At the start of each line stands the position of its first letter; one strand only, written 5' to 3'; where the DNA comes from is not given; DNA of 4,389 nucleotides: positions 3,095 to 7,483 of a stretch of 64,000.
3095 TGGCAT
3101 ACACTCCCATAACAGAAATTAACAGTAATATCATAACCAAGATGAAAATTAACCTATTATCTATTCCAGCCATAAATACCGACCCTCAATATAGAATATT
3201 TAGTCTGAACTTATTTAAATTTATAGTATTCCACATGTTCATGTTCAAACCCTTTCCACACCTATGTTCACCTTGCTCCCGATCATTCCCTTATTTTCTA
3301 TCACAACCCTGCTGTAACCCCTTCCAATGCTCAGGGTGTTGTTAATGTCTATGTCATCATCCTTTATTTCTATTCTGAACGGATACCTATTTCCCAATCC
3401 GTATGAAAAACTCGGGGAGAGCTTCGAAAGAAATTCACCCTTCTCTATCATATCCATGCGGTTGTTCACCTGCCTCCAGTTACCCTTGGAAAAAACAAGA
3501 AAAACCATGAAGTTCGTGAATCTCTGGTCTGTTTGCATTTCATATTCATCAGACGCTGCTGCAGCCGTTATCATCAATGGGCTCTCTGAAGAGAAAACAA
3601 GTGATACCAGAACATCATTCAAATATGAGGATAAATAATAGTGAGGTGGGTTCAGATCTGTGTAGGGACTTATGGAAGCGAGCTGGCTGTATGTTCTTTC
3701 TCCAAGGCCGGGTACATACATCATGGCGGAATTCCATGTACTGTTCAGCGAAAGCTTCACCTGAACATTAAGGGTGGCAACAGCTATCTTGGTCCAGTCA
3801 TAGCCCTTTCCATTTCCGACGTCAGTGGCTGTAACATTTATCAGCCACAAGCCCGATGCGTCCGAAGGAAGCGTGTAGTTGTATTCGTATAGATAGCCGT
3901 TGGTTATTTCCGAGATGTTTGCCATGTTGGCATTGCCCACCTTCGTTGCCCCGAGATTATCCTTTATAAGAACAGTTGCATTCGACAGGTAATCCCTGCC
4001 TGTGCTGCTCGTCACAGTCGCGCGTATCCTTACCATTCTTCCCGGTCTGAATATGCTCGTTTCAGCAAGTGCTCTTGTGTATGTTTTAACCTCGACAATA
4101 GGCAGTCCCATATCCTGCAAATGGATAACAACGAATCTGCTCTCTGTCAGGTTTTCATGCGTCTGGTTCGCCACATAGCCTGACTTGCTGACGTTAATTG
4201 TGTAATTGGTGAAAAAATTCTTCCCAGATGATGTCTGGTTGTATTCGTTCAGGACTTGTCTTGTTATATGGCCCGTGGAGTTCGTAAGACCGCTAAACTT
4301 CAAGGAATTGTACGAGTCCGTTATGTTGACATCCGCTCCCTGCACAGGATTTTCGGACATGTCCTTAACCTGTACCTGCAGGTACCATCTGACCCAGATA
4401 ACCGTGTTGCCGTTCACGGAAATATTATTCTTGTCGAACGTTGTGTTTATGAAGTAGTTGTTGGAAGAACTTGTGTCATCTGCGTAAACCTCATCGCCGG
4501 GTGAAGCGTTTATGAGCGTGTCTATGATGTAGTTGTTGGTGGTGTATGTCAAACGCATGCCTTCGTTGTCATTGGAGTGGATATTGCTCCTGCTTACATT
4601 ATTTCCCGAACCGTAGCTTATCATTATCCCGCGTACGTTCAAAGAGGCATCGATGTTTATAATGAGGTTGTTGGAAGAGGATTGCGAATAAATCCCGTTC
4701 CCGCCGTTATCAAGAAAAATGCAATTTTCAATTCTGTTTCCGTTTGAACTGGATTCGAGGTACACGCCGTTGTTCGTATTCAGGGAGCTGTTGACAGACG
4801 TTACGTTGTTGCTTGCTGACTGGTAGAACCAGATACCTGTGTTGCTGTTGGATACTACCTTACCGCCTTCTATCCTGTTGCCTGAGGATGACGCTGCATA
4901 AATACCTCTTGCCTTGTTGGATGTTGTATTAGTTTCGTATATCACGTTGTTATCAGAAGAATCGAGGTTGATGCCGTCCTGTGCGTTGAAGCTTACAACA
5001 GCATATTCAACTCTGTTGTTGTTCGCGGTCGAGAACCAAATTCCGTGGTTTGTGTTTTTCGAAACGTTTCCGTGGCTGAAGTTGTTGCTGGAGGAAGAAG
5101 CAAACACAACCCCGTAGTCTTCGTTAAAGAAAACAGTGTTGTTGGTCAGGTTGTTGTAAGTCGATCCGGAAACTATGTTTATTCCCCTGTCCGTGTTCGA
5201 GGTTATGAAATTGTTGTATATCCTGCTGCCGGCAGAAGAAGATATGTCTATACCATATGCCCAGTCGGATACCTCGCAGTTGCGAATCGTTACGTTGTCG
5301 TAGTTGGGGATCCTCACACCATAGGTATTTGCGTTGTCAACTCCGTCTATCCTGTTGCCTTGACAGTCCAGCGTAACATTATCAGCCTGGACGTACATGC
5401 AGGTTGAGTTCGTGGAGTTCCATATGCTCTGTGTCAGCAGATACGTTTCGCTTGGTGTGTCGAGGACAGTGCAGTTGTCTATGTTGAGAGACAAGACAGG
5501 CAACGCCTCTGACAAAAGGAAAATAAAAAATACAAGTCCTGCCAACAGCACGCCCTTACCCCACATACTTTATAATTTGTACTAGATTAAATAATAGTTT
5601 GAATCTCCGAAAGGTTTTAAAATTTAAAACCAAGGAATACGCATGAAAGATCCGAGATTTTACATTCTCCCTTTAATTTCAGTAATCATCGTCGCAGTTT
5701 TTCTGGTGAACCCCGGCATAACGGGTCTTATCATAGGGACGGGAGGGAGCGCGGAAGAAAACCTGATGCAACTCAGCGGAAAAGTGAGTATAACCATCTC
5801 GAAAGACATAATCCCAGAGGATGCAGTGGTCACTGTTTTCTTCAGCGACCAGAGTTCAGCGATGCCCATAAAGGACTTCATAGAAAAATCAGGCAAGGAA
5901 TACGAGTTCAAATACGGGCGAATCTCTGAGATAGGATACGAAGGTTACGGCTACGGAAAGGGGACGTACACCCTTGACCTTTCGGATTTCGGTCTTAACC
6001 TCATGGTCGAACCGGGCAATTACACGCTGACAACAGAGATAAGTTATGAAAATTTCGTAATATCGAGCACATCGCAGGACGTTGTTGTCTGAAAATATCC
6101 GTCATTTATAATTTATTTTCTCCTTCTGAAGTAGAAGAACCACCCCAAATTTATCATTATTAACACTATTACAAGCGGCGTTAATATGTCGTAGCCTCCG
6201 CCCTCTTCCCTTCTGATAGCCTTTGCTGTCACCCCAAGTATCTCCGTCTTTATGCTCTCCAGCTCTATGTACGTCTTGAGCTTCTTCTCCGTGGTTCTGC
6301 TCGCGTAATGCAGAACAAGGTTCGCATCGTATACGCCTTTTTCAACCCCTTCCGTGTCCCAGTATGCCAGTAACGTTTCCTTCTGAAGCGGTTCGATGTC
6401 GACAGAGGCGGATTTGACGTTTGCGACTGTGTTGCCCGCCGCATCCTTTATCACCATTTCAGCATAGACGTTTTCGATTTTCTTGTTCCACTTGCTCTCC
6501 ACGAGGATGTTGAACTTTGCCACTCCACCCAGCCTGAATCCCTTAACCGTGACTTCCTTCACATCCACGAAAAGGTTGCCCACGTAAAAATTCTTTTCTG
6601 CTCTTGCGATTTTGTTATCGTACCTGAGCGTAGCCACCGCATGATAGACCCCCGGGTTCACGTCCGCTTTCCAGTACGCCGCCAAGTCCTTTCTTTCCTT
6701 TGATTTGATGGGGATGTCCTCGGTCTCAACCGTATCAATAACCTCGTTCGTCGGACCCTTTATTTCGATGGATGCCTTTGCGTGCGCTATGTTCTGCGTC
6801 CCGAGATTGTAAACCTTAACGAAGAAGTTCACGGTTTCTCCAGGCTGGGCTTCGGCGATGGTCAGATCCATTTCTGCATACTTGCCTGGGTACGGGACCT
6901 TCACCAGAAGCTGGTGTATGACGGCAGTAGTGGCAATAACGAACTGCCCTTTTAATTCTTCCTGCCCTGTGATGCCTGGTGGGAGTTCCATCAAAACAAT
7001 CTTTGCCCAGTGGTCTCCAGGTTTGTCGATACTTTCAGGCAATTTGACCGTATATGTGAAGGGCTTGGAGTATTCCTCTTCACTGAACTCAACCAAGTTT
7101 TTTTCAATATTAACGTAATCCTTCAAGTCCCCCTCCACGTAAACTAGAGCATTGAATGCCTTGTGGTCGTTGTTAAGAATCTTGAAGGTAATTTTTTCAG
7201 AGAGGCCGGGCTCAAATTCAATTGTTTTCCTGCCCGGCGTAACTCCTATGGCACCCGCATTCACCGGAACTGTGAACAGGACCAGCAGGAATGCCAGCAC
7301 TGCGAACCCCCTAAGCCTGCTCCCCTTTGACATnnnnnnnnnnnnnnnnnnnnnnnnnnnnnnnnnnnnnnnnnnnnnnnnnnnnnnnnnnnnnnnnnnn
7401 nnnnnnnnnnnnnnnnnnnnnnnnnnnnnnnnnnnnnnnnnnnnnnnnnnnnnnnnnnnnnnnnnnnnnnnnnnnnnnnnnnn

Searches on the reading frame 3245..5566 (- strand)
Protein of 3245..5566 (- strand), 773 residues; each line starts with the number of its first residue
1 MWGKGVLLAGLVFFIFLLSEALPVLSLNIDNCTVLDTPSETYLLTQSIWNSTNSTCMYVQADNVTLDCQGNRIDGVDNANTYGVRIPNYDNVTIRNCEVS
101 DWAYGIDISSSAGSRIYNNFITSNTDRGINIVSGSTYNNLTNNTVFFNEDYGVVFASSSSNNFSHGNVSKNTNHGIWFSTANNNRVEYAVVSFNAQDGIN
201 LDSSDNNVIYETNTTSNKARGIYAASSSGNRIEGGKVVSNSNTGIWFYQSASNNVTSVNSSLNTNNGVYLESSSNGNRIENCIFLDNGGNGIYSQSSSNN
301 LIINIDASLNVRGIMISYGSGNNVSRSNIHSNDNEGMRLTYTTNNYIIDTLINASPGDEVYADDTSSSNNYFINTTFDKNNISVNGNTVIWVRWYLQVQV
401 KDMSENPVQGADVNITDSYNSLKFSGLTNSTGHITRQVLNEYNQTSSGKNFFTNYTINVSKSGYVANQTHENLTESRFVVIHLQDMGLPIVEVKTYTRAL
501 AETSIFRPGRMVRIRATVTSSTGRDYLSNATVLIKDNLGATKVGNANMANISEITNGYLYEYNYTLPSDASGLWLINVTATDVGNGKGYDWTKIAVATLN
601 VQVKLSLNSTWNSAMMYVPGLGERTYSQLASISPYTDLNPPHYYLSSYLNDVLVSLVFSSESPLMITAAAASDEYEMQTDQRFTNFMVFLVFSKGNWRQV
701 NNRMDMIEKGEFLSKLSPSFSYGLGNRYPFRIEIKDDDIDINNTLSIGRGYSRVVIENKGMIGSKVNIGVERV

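Call 11: search_protein_families(library=pfam, proteins=[window:3245-5566:-], max_evalue=0.01)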
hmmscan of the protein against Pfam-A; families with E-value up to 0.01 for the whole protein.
window:3245-5566:- (773 aa): 4 families
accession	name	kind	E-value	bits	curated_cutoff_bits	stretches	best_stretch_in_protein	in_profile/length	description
PF05048.19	NosD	-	2.7e-32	112.4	23.6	3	44-186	21-164/212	Periplasmic copper-binding protein (NosD)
PF13229.12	Beta_helix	-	4e-30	105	25.9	3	43-186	21-153/158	Right handed beta helix region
PF13620.12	CarboxypepD_reg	-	0.00011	22.9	32.3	0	397-439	3-45/82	Carboxypeptidase regulatory-like domain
PF02369.22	Big_1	-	0.0081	16.7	34.9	1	375-441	4-69/93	Bacterial Ig-like domain (group 1)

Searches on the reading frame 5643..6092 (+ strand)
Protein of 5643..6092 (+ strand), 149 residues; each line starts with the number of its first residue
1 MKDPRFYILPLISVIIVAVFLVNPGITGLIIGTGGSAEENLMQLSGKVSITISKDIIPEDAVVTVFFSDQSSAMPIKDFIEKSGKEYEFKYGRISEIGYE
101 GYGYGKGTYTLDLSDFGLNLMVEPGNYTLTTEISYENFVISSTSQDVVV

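Call 27: search_protein_families(library=pfam, proteins=[window:5643-6092:+], max_evalue=0.01)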
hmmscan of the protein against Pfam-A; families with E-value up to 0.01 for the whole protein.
window:5643-6092:+ (149 aa): 1 family
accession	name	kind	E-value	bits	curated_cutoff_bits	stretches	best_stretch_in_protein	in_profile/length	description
PF00013.35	KH_1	-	0.0093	16.2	21.5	0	19-64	3-49/66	KH domain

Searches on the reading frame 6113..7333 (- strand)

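Call 27: search_protein_families(library=pfam, proteins=[window:6113-7333:-], max_evalue=0.01)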
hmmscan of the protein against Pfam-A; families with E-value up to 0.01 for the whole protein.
window:6113-7333:- (406 aa): 1 family
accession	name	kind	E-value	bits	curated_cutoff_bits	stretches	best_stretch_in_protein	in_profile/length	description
PF07705.17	CARDB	-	5.4e-05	23.8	22.7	1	156-243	9-90/101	CARDB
